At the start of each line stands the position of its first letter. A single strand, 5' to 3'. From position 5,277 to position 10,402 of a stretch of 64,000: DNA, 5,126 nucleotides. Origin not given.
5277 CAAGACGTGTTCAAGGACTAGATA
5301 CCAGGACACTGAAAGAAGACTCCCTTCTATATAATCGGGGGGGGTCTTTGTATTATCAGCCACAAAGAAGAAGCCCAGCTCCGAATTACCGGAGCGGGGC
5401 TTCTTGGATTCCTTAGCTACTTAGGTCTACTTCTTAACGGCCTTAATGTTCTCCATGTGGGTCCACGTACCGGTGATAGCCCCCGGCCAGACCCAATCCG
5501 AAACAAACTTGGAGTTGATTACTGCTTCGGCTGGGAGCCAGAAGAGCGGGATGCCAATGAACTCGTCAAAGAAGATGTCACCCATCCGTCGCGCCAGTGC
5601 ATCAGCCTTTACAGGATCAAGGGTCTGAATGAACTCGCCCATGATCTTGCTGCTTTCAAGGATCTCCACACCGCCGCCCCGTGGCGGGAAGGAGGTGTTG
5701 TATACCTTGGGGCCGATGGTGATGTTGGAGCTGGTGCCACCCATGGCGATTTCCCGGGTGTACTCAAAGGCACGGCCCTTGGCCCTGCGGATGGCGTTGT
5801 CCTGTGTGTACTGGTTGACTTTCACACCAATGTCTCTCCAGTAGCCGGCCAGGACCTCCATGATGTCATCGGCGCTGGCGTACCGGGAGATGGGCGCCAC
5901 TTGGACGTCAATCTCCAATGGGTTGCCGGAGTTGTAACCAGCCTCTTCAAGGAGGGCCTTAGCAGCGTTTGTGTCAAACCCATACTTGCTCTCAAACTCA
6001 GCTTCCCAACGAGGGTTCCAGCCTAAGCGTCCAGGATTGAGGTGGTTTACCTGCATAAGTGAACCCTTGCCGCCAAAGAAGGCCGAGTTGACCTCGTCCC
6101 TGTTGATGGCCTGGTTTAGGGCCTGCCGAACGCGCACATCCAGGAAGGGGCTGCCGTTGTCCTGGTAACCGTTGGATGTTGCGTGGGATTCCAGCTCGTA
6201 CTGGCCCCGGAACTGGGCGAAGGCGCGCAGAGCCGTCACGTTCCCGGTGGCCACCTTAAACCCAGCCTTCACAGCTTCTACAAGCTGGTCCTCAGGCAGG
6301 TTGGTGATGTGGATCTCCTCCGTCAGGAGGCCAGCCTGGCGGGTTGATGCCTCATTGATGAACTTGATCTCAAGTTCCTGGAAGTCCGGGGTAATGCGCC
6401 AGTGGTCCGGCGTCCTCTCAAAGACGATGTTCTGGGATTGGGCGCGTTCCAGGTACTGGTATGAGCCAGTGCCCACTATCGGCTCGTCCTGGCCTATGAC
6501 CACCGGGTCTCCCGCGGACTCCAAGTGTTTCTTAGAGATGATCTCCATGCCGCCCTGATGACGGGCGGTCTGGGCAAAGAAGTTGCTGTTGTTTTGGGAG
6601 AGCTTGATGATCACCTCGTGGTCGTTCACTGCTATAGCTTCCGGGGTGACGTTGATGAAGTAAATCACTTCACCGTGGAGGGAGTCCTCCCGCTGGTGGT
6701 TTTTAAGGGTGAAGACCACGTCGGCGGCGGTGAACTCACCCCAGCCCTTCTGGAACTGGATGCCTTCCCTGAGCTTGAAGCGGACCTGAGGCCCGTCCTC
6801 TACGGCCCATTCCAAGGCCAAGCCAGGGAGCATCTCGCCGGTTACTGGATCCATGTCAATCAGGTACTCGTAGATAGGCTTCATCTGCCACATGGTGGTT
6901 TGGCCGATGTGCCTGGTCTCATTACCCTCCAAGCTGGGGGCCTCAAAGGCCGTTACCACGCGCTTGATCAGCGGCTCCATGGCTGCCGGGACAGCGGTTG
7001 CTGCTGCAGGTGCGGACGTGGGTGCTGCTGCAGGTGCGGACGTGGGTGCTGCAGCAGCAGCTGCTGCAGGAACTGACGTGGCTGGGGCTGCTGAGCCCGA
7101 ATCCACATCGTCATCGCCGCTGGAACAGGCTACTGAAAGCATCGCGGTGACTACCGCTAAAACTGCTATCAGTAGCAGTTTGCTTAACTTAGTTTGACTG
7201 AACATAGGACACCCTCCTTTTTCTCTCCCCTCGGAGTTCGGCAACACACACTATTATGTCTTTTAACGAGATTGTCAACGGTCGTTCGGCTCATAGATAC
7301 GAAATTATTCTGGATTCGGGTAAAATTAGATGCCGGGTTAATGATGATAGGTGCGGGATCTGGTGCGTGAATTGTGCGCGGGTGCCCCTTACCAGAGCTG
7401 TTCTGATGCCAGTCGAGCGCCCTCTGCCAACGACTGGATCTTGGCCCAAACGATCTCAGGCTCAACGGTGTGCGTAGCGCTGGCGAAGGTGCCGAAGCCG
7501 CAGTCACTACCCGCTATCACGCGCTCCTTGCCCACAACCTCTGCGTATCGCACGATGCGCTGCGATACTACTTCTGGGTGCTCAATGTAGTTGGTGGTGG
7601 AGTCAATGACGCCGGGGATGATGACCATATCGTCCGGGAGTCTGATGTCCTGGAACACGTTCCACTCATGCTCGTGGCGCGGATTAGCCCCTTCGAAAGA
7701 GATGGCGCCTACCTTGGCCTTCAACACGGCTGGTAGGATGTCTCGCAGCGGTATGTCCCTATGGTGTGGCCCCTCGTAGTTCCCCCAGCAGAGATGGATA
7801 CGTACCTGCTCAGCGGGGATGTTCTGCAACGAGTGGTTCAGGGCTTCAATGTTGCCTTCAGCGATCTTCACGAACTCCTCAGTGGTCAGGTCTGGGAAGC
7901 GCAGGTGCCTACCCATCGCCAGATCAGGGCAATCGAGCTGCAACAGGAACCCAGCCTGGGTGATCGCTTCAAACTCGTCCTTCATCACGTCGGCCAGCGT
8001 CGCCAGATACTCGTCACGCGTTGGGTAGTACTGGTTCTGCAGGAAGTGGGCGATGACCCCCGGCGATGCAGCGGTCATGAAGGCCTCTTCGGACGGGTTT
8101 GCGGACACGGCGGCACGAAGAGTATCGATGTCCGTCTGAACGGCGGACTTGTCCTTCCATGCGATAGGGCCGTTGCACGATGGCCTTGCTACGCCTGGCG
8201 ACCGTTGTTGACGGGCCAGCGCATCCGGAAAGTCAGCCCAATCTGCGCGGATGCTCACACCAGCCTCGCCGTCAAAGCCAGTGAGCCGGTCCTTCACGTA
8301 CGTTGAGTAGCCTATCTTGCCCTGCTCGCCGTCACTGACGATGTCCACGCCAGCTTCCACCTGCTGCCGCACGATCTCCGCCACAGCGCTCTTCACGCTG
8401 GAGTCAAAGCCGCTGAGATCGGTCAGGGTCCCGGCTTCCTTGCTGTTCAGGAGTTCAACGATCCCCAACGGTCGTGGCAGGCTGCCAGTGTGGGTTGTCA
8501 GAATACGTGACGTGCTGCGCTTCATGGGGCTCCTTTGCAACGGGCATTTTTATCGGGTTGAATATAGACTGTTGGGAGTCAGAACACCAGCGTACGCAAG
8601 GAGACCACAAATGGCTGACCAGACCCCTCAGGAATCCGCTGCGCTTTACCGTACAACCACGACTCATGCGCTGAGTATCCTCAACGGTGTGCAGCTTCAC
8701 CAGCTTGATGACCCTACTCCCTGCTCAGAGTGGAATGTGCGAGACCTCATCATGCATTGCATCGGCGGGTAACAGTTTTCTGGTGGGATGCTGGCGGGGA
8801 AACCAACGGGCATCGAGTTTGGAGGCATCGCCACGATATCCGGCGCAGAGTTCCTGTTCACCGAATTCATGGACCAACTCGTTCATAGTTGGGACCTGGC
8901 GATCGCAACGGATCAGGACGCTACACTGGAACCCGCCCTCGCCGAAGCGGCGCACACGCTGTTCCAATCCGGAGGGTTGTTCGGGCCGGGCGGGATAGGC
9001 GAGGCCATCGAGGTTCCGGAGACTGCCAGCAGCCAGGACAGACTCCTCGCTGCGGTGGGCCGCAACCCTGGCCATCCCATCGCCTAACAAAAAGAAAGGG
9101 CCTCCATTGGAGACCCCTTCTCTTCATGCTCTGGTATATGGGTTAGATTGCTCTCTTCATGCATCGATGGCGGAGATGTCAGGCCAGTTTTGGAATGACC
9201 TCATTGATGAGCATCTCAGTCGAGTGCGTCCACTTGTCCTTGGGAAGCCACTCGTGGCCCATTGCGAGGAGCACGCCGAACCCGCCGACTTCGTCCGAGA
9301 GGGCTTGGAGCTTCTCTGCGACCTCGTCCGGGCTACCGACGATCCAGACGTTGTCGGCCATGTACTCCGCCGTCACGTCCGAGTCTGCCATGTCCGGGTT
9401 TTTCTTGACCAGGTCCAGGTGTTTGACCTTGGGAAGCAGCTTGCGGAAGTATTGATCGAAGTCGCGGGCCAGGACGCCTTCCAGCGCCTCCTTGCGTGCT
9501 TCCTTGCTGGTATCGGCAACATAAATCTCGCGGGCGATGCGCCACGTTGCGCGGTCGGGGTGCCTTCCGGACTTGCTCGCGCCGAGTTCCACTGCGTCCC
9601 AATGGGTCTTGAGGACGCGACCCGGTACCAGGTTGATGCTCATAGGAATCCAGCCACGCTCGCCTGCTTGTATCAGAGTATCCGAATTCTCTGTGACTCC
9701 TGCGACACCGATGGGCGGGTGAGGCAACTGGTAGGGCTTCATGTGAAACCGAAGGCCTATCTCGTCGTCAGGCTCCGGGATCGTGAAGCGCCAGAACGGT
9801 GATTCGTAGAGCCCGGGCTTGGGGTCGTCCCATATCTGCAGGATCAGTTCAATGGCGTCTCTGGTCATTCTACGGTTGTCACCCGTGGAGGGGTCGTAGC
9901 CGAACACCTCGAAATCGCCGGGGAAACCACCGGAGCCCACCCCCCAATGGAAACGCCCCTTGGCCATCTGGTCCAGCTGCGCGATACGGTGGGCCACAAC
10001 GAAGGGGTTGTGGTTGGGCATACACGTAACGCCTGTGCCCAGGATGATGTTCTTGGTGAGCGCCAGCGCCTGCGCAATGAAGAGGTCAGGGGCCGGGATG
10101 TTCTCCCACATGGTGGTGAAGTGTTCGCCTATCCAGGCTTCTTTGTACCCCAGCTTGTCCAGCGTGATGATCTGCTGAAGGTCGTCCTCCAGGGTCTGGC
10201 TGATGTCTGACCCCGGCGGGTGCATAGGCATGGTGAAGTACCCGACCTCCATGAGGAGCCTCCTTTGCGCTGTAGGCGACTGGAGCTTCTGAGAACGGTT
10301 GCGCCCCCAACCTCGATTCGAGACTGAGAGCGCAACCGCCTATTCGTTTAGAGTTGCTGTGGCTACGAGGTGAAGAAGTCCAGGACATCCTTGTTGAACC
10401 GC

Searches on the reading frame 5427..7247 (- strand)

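Call 9: search_protein_families(library=pfam, proteins=[window:5427-7247:-], max_evalue=0.01)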
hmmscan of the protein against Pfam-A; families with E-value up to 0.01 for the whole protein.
window:5427-7247:- (606 aa): 1 family
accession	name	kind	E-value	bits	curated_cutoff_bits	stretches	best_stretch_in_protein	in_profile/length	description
PF00496.27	SBP_bac_5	-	1.2e-52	179.8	32.4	1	139-510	2-351/368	Bacterial extracellular solute-binding proteins, family 5 Middle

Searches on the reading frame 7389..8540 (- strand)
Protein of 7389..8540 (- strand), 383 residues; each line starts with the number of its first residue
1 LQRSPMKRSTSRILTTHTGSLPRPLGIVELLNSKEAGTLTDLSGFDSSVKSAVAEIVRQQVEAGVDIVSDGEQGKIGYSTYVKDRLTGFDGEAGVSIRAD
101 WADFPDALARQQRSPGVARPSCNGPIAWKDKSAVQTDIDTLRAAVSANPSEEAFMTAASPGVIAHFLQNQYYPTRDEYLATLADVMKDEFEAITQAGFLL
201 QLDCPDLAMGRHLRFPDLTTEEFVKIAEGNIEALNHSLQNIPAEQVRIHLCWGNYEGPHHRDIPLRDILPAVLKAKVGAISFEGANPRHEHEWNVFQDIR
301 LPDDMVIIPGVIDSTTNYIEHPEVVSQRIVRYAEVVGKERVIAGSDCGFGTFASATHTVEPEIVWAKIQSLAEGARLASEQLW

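Call 9: search_protein_families(library=pfam, proteins=[window:7389-8540:-], max_evalue=0.01)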
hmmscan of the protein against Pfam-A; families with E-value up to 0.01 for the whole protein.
window:7389-8540:- (383 aa): 1 family
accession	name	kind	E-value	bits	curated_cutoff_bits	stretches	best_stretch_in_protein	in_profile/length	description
PF01717.24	Meth_synt_2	-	9.4e-15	55.1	21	2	174-351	144-305/324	Cobalamin-independent synthase, Catalytic domain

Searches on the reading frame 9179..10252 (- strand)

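Call 9: search_protein_families(library=pfam, proteins=[window:9179-10252:-], max_evalue=0.01)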
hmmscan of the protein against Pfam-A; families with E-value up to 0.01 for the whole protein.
window:9179-10252:- (357 aa): 1 family
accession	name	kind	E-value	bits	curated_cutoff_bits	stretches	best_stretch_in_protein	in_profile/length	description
PF00296.26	Bac_luciferase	-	4.9e-46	158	27.9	1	1-319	1-308/314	Luciferase-like monooxygenase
